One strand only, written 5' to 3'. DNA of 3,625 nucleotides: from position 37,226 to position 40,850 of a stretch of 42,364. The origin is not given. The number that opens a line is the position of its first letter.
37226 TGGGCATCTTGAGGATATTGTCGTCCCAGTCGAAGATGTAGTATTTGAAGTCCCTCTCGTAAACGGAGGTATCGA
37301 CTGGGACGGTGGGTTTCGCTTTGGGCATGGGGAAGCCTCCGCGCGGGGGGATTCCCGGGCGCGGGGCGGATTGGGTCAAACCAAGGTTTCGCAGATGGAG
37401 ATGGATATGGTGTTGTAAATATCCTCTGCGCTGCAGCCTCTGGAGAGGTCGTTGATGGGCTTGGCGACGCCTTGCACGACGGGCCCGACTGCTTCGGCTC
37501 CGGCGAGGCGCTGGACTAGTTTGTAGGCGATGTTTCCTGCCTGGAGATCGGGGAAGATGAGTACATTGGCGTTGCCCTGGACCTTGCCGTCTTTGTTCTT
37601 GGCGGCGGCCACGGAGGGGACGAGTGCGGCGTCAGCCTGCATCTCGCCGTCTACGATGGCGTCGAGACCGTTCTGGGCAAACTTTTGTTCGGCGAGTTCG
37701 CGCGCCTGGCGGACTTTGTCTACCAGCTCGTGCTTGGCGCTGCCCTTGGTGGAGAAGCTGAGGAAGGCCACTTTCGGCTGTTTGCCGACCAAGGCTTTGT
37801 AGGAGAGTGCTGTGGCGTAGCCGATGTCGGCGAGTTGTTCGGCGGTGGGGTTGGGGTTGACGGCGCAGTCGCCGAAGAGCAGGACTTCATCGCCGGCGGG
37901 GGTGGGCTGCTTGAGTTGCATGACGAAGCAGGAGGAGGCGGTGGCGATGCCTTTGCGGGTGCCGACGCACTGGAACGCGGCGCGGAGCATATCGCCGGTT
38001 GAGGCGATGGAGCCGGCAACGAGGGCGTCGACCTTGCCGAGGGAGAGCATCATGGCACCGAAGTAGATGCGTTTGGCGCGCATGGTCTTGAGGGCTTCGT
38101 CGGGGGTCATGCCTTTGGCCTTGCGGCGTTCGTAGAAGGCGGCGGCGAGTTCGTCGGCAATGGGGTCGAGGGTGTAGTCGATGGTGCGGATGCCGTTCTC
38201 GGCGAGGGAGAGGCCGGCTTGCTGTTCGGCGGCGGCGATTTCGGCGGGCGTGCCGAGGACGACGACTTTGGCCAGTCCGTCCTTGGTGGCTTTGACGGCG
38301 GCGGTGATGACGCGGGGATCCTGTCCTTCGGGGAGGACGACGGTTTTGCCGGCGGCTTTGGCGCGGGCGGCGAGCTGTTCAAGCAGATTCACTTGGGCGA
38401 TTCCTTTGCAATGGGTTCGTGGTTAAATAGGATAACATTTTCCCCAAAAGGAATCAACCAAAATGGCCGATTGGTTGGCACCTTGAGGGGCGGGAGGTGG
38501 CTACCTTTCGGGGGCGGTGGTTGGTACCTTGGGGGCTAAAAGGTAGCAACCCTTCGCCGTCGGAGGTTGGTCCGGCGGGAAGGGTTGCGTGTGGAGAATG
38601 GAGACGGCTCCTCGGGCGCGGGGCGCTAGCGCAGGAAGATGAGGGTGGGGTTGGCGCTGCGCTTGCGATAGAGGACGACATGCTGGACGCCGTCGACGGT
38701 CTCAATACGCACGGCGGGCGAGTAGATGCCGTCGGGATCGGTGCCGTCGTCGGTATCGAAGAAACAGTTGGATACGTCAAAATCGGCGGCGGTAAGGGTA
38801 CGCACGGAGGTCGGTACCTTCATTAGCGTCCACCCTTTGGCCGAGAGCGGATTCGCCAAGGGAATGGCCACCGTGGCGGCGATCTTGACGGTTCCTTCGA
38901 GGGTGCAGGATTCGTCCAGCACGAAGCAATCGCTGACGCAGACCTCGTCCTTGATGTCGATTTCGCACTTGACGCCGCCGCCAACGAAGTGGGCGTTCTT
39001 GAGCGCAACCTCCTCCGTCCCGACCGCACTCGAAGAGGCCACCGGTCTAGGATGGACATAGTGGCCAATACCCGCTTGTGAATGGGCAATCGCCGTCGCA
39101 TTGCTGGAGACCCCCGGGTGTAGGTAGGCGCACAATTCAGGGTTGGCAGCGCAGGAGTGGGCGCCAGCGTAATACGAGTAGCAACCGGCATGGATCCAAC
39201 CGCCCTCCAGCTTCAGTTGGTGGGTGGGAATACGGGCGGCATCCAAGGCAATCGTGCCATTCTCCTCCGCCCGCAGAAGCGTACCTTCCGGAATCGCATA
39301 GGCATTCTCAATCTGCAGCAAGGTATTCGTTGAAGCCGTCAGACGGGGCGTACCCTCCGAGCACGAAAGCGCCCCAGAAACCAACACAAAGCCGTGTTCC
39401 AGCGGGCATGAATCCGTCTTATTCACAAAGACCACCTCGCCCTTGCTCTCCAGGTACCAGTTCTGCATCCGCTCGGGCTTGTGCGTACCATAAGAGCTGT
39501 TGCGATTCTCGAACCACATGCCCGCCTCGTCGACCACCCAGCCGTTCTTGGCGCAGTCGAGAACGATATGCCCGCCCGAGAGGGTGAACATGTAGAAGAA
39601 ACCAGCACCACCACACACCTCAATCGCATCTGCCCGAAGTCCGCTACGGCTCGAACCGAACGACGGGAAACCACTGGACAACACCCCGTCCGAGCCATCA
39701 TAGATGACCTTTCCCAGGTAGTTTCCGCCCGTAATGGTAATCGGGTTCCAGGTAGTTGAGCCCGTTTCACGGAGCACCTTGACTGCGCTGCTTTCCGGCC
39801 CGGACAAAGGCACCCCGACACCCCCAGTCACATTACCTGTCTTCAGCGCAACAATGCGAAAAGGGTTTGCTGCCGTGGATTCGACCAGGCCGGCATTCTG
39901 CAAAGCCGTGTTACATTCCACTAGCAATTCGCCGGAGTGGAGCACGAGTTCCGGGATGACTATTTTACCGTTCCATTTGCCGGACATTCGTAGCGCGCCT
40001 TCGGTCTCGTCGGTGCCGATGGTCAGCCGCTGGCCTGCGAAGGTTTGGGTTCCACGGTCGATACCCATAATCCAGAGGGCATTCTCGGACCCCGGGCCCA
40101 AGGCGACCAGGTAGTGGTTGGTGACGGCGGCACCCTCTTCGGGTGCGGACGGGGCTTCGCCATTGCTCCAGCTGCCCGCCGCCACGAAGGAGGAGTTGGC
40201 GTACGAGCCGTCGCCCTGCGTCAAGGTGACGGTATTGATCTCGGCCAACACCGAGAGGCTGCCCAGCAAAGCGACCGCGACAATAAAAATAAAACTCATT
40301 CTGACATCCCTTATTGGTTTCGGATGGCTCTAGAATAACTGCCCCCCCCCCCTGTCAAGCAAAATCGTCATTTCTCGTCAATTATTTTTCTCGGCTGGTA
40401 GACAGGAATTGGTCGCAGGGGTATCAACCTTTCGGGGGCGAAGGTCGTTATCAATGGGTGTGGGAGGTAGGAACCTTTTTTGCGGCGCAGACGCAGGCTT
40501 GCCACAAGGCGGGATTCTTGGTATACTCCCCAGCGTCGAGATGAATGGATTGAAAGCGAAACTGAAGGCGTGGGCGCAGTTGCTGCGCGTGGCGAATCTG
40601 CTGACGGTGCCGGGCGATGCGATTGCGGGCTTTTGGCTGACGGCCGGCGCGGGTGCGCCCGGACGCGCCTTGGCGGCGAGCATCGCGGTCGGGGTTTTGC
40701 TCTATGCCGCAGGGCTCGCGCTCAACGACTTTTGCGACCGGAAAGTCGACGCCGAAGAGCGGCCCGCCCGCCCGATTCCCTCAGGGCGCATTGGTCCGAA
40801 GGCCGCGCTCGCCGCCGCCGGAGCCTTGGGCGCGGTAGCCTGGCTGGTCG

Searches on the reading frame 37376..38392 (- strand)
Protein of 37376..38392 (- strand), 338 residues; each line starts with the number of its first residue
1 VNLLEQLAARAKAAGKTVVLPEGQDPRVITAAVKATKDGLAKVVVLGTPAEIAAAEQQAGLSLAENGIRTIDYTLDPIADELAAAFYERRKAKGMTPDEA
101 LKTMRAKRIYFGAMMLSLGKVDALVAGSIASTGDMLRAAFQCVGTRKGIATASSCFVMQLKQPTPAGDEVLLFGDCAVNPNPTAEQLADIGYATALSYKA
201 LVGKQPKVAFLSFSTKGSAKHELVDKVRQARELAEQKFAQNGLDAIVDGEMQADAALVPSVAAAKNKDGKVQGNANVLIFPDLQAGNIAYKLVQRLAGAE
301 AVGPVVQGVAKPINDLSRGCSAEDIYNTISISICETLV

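Call 13: search_protein_families(library=pfam, proteins=[window:37376-38392:-])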
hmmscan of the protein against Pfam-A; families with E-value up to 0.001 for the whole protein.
window:37376-38392:- (338 aa): 1 family
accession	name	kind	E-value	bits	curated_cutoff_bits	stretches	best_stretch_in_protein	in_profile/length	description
PF01515.24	PTA_PTB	-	6.8e-112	374.4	24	1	3-332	2-318/319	Phosphate acetyl/butaryl transferase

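Call 14: find_encoding_contigs(protein=window:37376-38392:-, flank=10000, max_places=6)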
Protein window:37376-38392:- (338 aa): 1 contig read that carries it; 1 place shown.
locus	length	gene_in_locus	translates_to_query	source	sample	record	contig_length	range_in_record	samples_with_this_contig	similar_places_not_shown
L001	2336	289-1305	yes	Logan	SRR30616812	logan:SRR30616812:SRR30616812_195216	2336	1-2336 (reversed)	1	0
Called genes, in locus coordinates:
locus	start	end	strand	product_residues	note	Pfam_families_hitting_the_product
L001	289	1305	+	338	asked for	PF01515:PTA_PTB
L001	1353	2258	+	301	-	-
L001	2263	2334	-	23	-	?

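Call 20: find_homologous_proteins(query=window:37376-38392:-, max_evalue=1e-60)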
Query window:37376-38392:- (338 aa): 7956 proteins with E <= 1e-60 among 8000 candidates; the best 120 are listed.
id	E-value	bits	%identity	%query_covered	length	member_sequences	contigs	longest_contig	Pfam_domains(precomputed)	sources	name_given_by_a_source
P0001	3.7e-208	708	99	100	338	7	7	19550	PF01515.25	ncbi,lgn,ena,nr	ncbi:MAG: phosphate acetyltransferase [Kiritimatiellia bacterium]|nr:phosphate acetyltransferase [Ki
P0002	3.0e-183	626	87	100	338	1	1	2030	PF01515.25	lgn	-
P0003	4.4e-155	534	72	100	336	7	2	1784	PF01515.25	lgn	-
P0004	2.2e-153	528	72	100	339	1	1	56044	PF01515.25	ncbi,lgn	-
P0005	2.3e-151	521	70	100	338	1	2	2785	PF01515.25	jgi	-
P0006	6.9e-144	497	70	100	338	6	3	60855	PF01515.25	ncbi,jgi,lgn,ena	jgi:phosphate acetyltransferase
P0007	4.0e-143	494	67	100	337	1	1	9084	PF01515.25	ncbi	-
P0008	4.6e-143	494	69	100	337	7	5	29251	PF01515.25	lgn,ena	-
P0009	5.7e-143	494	62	100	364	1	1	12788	PF01515.25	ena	-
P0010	1.1e-142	493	68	100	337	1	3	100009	PF01515.25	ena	-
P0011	1.9e-142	492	68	100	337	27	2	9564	PF01515.25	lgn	-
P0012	5.3e-142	491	68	100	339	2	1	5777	PF01515.25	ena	-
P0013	6.6e-142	490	67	99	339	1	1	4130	PF01515.25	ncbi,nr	ncbi:MAG: phosphate acetyltransferase [Kiritimatiellaeota bacterium]|nr:phosphate acetyltransferase 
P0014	7.7e-142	490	67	100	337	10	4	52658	PF01515.25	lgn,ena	-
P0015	1.1e-141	490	68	98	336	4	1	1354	PF01515.25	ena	-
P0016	2.0e-141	489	67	100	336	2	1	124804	PF01515.25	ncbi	-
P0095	6.2e-137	474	66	98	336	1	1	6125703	PF01515.25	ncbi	-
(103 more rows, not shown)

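Call 22: find_encoding_contigs(protein=P0001, flank=10000, max_places=4)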
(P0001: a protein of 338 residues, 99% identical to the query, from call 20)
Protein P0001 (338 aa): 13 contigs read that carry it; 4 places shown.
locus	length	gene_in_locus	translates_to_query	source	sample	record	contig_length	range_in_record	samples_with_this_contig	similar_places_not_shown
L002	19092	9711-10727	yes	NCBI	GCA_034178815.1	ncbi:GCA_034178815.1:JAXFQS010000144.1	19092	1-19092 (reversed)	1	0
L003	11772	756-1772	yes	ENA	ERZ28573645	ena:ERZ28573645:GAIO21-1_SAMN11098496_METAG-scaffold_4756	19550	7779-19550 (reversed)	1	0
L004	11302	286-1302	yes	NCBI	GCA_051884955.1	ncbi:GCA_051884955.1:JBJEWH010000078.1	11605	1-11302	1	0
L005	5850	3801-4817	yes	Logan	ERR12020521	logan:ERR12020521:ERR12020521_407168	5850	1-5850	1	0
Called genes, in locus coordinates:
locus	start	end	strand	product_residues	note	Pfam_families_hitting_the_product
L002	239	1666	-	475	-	PF01554:MatE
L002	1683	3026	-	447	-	PF01743:PolyA_pol, PF12627:PolyA_pol_RNAbd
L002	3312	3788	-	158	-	PF22817:ApeP-like, PF07977:FabA, PF22818:ApeI-like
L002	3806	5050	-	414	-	PF00109:ketoacyl-synt, PF00108:Thiolase_N, PF02801:Ketoacyl-synt_C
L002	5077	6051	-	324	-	PF08545:ACP_syn_III, PF08541:ACP_syn_III_C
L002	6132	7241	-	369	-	PF01761:DHQ_synthase, PF24621:DHQS_C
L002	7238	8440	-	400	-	PF01663:Phosphodiest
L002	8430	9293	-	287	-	PF01040:UbiA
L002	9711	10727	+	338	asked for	PF01515:PTA_PTB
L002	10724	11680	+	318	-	-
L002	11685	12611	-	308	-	PF00749:tRNA-synt_1c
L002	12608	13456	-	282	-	PF01678:DAP_epimerase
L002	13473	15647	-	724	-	PF17804:TSP_NTD, PF00595:PDZ (weak), PF03572:Peptidase_S41, PF11818:DUF3340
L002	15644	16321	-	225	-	PF08378:NERD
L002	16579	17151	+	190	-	-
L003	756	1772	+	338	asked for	PF01515:PTA_PTB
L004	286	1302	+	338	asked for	PF01515:PTA_PTB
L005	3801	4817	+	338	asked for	PF01515:PTA_PTB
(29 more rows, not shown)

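Call 23: find_encoding_contigs(protein=P0004, flank=10000, max_places=2)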
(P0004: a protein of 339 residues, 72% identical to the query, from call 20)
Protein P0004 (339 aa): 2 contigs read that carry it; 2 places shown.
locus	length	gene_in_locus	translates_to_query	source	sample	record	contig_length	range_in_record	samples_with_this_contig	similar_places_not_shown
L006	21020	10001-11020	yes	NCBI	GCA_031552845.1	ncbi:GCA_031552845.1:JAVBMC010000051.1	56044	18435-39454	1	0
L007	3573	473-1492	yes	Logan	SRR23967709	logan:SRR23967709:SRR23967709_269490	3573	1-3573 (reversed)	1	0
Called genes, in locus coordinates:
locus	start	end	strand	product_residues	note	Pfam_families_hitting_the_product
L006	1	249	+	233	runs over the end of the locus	PF00657:Lipase_GDSL, PF13472:Lipase_GDSL_2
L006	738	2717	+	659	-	PF00753:Lactamase_B, PF12706:Lactamase_B_2 (faint), PF14863:Alkyl_sulf_dimr, PF14864:Alkyl_sulf_C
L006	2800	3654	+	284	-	-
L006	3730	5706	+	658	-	PF00753:Lactamase_B, PF12706:Lactamase_B_2 (weak), PF14863:Alkyl_sulf_dimr, PF14864:Alkyl_sulf_C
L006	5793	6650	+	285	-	-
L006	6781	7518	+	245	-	PF03734:YkuD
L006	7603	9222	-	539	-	PF05725:FNIP (faint), PF13306:LRR_5, PF23952:LRR_EndoS (faint), PF13855:LRR_8 (faint), PF13306:LRR_5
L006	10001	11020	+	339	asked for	PF01515:PTA_PTB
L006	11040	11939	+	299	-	-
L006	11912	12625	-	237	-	PF02811:PHP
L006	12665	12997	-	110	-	PF07085:DRTGG (weak)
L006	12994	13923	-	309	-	PF00571:CBS, PF13581:HATPase_c_2 (weak)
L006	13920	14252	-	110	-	PF07085:DRTGG (weak)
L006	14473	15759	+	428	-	PF00149:Metallophos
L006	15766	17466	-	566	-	PF00270:DEAD, PF00271:Helicase_C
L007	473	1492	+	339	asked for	PF01515:PTA_PTB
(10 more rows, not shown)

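Call 24: find_encoding_contigs(protein=P0006, flank=10000, max_places=2)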
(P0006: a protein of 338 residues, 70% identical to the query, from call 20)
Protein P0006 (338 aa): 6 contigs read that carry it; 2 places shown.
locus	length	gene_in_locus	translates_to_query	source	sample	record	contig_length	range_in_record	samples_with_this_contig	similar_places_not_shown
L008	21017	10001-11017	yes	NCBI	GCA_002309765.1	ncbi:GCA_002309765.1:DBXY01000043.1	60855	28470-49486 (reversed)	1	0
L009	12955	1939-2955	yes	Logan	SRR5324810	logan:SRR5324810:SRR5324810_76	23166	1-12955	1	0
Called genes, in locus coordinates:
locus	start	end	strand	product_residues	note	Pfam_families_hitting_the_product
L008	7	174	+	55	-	PF00106:adh_short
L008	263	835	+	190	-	PF17720:RLIG1 (weak)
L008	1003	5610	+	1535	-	PF12951:PATR (faint)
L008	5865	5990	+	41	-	-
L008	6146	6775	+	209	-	PF00730:HhH-GPD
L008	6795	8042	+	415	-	PF07690:MFS_1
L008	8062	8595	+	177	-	PF28549:NDPSase_N, PF00293:NUDIX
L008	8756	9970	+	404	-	PF00871:Acetate_kinase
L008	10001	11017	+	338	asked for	PF01515:PTA_PTB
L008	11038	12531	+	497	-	PF01408:GFO_IDH_MocA, PF22725:GFO_IDH_MocA_C3 (faint), PF19051:GFO_IDH_MocA_C2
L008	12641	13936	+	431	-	PF00596:Aldolase_II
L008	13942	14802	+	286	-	PF13398:Peptidase_M50B, PF02163:Peptidase_M50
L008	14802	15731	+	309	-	PF01479:S4 (weak), PF00849:PseudoU_synth_2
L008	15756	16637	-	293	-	-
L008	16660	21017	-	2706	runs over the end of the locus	PF00657:Lipase_GDSL (weak), PF13472:Lipase_GDSL_2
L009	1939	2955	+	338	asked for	PF01515:PTA_PTB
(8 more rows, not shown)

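Call 48: find_encoding_contigs(protein=P0095, flank=10000, max_places=1)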
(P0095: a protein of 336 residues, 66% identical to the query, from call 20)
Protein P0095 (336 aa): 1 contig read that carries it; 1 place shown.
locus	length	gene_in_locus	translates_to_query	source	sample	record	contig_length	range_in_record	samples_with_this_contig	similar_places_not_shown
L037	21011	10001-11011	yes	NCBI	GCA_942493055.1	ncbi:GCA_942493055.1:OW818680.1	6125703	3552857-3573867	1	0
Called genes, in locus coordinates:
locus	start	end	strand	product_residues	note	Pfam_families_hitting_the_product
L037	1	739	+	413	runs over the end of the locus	PF16317:Glyco_hydro_99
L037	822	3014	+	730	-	PF17678:Glyco_hydro_92N, PF07971:Glyco_hydro_92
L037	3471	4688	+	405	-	-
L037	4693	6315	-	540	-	PF07607:DUF1570 (faint)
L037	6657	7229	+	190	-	PF02545:Maf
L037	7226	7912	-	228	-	PF01351:RNase_HII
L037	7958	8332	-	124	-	PF00076:RRM_1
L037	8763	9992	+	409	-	PF00871:Acetate_kinase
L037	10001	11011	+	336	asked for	PF01515:PTA_PTB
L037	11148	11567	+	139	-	PF00085:Thioredoxin, PF13098:Thioredoxin_2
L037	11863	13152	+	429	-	PF01408:GFO_IDH_MocA, PF22725:GFO_IDH_MocA_C3 (weak)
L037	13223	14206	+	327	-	PF01261:AP_endonuc_2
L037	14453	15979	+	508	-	PF12708:Pect-lyase_RHGA_epim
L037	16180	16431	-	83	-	-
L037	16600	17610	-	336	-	PF01208:URO-D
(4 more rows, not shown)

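Call 49: find_encoding_contigs(protein=P0016, flank=10000, max_places=1)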
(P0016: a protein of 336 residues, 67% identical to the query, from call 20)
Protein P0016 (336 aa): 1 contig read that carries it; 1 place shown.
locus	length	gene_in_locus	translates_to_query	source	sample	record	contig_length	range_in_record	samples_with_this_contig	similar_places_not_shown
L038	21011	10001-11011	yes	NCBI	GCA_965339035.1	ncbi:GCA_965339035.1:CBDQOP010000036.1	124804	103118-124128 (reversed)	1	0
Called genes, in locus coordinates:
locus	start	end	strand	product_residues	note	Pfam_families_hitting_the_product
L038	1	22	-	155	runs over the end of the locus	PF14848:HU-DNA_bdg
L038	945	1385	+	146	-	PF01957:NfeD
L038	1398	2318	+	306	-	PF01145:Band_7, PF16200:Band_7_C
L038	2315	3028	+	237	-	PF14622:Ribonucleas_3_3, PF00636:Ribonuclease_3, PF00035:dsrm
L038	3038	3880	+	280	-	PF10672:Methyltrans_SAM, PF03602:Cons_hypoth95 (weak)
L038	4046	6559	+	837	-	PF00133:tRNA-synt_1, PF01406:tRNA-synt_1e (faint), PF09334:tRNA-synt_1g, PF13603:tRNA-synt_1_2, PF00133:tRNA-synt_1, PF08264:Anticodon_1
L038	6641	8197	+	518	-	PF01676:Metalloenzyme, PF06415:iPGM_N, PF01663:Phosphodiest (weak), PF00245:Alk_phosphatase (weak)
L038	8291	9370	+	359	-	PF01321:Creatinase_N, PF00557:Peptidase_M24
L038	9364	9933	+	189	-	PF01227:GTP_cyclohydroI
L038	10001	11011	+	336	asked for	PF01515:PTA_PTB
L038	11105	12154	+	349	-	PF02481:DNA_processg_A, PF17782:WHD_DprA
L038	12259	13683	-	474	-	PF03951:Gln-synt_N, PF00120:Gln-synt_C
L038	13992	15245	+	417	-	PF01808:AICARFT_IMPCHas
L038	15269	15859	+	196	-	-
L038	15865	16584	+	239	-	PF00359:PTS_EIIA_2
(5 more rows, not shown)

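Call 50: find_encoding_contigs(protein=P0007, flank=10000, max_places=1)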
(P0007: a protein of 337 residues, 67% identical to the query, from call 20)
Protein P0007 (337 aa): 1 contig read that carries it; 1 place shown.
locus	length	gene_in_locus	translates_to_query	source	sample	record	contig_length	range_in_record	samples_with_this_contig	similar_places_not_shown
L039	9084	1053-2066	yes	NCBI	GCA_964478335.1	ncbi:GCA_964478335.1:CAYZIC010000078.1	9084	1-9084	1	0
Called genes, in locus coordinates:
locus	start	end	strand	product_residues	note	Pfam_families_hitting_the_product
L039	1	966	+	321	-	?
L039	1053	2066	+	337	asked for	PF01515:PTA_PTB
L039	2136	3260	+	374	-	PF02481:DNA_processg_A, PF17782:WHD_DprA (weak)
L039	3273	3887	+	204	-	PF04263:TPK_catalytic, PF21275:Thi_PPkinase_C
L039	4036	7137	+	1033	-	PF07517:SecA_DEAD, PF00270:DEAD (faint), PF01043:SecA_PP_bind, PF21090:P-loop_SecA, PF07516:SecA_SW, PF02810:SEC-C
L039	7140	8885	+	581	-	PF05991:NYN_YacP (weak)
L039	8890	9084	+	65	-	?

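Call 97: find_encoding_contigs(protein=P0002, flank=10000, max_places=3)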
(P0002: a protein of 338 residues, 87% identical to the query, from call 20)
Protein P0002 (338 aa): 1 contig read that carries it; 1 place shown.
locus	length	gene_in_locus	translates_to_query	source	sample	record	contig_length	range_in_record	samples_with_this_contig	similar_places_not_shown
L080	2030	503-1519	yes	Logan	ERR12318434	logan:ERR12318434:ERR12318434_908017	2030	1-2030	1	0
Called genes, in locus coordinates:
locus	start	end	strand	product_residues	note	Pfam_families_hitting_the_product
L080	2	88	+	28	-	?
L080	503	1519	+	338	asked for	PF01515:PTA_PTB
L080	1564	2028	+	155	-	?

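Call 98: find_encoding_contigs(protein=P0003, flank=10000, max_places=3)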
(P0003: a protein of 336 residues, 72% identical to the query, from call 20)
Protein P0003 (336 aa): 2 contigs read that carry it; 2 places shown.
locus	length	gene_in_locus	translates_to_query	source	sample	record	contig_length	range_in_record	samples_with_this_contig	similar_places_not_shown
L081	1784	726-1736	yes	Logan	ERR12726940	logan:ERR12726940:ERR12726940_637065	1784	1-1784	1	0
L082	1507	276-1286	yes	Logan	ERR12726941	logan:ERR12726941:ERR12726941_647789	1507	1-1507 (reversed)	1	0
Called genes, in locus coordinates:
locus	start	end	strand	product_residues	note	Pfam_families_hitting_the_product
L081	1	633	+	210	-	?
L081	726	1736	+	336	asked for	PF01515:PTA_PTB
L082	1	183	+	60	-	?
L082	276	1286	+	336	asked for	PF01515:PTA_PTB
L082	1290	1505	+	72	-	?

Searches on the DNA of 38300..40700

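Call 81: search_rna_families(source=window, start=38300, end=40700, threshold=evalue, max_evalue=1)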
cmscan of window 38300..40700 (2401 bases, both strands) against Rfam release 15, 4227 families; matches with E-value up to 1: 0.
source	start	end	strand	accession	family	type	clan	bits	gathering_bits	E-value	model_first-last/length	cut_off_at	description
